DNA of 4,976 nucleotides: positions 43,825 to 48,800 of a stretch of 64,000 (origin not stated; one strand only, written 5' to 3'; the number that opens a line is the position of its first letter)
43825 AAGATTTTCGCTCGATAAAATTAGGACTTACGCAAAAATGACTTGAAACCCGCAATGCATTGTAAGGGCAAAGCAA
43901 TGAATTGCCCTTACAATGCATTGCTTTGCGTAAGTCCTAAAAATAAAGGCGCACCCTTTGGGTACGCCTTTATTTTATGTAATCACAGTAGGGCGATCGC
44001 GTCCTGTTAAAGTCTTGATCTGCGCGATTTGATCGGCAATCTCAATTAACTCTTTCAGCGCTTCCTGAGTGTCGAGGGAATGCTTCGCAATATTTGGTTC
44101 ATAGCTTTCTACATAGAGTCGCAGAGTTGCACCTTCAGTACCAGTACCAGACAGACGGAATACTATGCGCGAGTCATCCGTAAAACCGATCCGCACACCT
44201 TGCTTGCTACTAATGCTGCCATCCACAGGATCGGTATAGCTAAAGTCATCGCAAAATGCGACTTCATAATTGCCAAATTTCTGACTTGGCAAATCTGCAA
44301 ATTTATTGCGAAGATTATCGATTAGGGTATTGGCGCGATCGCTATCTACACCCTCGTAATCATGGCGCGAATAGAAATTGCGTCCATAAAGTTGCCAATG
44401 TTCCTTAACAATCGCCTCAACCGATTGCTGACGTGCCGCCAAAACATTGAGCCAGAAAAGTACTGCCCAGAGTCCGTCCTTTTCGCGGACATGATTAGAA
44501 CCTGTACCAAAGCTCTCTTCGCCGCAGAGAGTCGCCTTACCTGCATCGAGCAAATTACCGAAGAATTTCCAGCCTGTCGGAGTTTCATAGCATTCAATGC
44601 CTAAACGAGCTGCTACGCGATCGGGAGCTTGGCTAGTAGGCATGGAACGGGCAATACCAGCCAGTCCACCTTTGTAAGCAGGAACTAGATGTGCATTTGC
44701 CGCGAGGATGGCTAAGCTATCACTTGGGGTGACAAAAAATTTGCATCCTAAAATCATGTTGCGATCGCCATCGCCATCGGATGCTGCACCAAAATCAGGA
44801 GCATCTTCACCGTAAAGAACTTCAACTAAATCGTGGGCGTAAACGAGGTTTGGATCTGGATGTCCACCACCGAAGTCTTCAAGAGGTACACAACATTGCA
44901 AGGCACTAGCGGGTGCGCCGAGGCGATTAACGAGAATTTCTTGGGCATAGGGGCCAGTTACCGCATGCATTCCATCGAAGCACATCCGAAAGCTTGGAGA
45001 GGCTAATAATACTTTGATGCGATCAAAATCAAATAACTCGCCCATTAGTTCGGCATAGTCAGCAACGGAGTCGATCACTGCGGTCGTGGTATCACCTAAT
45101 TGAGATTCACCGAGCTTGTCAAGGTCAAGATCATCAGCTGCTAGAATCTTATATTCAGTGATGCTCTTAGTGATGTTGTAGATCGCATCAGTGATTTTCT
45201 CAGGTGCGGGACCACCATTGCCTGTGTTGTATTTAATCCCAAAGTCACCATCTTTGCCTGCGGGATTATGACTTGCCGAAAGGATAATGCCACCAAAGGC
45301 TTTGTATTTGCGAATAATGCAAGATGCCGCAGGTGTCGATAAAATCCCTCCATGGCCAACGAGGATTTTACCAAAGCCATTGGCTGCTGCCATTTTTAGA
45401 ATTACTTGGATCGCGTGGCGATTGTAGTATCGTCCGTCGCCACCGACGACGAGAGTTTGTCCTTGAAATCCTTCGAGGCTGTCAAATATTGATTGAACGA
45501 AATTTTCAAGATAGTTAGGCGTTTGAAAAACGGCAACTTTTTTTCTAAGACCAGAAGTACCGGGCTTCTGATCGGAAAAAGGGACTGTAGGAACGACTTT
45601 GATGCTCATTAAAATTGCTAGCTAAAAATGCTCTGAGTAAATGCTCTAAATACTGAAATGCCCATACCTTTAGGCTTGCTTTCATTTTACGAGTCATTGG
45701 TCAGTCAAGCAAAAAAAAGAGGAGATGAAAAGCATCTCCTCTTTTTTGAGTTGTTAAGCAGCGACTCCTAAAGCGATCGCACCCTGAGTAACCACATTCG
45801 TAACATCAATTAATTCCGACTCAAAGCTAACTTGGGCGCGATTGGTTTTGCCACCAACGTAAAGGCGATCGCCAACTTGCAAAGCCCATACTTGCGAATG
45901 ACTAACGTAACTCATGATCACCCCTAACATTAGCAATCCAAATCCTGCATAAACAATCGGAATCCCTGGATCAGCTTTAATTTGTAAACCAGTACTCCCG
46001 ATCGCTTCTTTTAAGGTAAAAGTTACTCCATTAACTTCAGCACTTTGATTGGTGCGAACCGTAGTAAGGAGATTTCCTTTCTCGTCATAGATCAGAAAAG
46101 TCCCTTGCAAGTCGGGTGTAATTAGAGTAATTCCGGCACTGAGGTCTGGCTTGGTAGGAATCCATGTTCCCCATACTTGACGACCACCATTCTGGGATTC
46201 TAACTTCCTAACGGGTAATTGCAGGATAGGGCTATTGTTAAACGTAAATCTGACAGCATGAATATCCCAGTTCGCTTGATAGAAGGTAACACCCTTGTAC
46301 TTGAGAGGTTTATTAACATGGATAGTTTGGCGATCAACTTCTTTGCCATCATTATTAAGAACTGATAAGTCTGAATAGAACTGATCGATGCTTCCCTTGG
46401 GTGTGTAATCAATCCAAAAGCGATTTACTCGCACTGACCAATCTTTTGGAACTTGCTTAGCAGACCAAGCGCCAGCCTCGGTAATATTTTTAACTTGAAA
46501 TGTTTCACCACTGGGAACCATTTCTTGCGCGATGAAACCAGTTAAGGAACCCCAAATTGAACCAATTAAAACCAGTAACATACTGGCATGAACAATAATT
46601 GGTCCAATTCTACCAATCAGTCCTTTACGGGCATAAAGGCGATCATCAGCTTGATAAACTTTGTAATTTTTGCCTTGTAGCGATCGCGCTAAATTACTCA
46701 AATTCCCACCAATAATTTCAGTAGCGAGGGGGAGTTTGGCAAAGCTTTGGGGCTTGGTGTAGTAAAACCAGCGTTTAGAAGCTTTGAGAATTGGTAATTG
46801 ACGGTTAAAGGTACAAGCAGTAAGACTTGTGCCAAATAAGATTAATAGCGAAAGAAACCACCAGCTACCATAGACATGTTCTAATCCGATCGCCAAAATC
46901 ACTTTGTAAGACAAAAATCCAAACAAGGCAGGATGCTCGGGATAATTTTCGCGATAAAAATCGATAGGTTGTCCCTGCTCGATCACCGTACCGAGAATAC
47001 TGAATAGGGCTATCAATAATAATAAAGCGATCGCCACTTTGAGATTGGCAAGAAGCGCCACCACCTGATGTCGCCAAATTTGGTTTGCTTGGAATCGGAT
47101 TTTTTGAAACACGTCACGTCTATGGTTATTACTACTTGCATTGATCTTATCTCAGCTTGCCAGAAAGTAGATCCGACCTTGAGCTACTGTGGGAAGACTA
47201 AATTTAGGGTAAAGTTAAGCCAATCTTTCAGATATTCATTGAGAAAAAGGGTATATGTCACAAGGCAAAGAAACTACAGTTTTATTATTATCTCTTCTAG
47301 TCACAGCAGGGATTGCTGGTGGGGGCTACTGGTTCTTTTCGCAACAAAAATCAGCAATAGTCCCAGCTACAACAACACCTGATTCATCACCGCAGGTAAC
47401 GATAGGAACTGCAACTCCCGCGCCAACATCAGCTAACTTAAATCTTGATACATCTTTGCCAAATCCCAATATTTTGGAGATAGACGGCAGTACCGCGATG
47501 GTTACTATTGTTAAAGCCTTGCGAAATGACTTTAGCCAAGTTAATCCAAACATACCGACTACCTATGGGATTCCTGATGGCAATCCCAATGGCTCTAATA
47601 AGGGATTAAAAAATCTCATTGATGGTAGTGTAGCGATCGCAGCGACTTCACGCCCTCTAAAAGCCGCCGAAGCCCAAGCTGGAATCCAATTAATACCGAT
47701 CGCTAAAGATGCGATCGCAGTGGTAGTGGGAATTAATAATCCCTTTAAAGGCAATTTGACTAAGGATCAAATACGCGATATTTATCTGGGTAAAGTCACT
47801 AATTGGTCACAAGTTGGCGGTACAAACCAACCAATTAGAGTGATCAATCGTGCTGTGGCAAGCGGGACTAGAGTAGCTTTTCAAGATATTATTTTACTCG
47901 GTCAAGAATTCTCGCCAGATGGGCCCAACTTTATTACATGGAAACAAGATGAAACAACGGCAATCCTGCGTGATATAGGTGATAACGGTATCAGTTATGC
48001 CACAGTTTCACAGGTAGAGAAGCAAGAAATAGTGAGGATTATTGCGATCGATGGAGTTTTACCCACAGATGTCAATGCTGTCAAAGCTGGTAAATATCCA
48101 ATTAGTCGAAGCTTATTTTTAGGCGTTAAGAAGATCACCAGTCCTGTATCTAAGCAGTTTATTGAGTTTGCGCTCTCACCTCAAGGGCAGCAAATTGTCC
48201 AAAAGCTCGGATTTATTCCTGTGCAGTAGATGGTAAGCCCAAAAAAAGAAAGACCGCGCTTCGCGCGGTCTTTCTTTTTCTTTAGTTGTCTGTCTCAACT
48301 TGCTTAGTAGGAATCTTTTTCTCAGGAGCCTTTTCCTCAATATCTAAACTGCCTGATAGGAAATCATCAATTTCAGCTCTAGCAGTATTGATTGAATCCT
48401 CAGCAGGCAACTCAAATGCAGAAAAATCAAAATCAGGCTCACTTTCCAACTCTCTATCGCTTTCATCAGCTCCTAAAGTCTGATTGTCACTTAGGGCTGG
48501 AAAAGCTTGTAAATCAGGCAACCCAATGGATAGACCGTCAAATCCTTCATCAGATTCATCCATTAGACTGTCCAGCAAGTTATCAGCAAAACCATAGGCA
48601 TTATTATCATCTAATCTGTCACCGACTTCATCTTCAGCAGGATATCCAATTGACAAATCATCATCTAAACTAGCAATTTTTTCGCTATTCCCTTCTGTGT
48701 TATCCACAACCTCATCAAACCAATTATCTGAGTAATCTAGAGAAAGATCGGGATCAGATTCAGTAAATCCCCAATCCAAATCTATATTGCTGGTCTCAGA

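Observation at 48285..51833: MCP with a putative third transmembrane helix followed by a ~1160-aa hyper-acidic, low-complexity C-terminal tail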

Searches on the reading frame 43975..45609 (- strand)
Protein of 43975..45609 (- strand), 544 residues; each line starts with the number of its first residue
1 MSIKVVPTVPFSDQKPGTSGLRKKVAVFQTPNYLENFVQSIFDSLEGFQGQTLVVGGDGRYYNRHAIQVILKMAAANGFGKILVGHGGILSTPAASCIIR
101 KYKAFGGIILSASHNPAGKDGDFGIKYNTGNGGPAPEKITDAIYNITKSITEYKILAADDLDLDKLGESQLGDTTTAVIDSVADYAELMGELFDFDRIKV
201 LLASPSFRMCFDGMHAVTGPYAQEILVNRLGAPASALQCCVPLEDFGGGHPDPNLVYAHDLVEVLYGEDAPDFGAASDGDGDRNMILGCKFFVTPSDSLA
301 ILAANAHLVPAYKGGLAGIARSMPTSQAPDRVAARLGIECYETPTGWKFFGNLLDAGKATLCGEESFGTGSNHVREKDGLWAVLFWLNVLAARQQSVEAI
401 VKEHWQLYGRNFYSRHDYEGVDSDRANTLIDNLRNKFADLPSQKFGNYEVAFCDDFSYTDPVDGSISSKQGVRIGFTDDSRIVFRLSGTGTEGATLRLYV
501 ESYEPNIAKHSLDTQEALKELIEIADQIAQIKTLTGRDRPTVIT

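Call 60: search_protein_families(library=pfam, proteins=[window:43975-45609:-], max_evalue=0.0001)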
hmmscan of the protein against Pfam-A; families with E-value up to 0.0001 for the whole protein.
window:43975-45609:- (544 aa): 4 families
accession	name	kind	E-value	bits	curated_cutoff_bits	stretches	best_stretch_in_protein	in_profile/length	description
PF24947.1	PGM1_C_vert_fung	-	8.7e-49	165.8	27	1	410-541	1-138/138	Phosphoglucomutase-1, C-terminal domain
PF02878.22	PGM_PMM_I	-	5.9e-36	123.6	22.5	1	14-153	2-137/138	Phosphoglucomutase/phosphomannomutase, alpha/beta/alpha domain I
PF02880.22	PGM_PMM_III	-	2.7e-25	89.2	20.7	1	296-408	2-115/115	Phosphoglucomutase/phosphomannomutase, alpha/beta/alpha domain III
PF02879.22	PGM_PMM_II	-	8.4e-11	42.8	29.3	1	185-287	3-99/103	Phosphoglucomutase/phosphomannomutase, alpha/beta/alpha domain II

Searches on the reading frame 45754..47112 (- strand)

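Call 3: search_protein_families(library=pfam, proteins=[window:45754-47112:-], max_evalue=0.01)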
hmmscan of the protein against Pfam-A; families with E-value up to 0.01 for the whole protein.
window:45754-47112:- (452 aa): 1 family
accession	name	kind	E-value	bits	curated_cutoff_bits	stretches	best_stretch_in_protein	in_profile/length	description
PF05140.19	ResB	-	2e-79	268.1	24.6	2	24-291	1-277/486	ResB-like family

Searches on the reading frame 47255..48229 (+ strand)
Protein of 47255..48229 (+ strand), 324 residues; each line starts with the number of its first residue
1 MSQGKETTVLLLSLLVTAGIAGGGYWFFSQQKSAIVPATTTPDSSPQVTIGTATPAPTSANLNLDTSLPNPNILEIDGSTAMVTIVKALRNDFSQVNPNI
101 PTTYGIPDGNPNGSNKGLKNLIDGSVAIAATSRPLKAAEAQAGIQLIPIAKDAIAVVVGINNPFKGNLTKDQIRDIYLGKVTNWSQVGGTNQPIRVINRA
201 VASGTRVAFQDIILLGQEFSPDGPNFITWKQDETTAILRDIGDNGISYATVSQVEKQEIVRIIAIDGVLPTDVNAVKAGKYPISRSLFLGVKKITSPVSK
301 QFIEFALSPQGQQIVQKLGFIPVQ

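Call 3: search_protein_families(library=pfam, proteins=[window:47255-48229:+], max_evalue=0.01)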
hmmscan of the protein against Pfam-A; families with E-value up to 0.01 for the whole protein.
window:47255-48229:+ (324 aa): 4 families
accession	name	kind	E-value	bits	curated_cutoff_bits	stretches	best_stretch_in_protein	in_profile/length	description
PF12849.12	PBP_like_2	-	1.5e-34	120.5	27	1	70-309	6-266/267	PBP superfamily domain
PF12727.12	PBP_like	-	1.3e-08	34.6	27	1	112-233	18-132/193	PBP superfamily domain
PF01547.30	SBP_bac_1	-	0.00074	20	26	1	84-313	9-307/307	Bacterial extracellular solute-binding protein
PF13531.11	SBP_bac_11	-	0.0068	16.6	25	0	270-320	181-226/227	Bacterial extracellular solute-binding protein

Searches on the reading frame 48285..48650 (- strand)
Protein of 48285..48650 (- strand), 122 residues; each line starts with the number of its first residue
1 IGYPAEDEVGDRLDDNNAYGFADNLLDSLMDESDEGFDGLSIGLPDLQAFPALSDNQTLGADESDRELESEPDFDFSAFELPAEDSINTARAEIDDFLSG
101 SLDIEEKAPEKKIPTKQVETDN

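Call 39: search_solved_structures(query=window:48285-48599:-, max_evalue=10, show_alignments=5)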
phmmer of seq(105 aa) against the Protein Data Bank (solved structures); distinct sequences matched with E-value up to 10: 2.
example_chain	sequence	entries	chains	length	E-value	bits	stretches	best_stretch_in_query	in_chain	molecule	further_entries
9xu3_W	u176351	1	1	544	1.9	12.3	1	43-91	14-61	WD repeat-containing protein 25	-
7sq3_A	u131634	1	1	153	8.8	10.2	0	41-67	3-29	Designed trefoil knot protein, variant 1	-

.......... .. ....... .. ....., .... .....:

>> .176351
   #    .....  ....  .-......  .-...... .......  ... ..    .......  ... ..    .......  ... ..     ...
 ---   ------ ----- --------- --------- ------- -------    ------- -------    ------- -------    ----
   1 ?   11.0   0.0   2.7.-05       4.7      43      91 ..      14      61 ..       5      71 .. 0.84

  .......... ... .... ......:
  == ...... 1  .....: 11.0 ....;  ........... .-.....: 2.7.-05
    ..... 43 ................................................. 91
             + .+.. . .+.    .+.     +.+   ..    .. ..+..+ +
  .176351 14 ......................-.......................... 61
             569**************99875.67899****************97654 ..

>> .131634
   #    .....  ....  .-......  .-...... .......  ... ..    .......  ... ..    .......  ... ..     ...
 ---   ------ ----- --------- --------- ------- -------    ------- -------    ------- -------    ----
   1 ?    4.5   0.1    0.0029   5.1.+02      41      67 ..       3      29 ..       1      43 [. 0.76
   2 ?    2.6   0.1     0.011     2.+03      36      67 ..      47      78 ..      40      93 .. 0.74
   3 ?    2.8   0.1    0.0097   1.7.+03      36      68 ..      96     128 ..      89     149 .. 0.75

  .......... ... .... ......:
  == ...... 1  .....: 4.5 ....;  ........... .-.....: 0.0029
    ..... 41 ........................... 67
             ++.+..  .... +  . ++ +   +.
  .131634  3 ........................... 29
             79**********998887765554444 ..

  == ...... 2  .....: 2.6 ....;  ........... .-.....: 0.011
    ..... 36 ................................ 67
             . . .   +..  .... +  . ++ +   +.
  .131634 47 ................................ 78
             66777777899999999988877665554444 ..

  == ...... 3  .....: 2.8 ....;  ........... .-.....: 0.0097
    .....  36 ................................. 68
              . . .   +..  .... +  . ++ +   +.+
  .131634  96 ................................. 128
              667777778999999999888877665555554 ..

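Call 40: search_protein_families(library=pfam, proteins=[window:48285-48650:-], max_evalue=10)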
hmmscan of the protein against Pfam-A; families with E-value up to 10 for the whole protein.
window:48285-48650:- (122 aa): 0 families
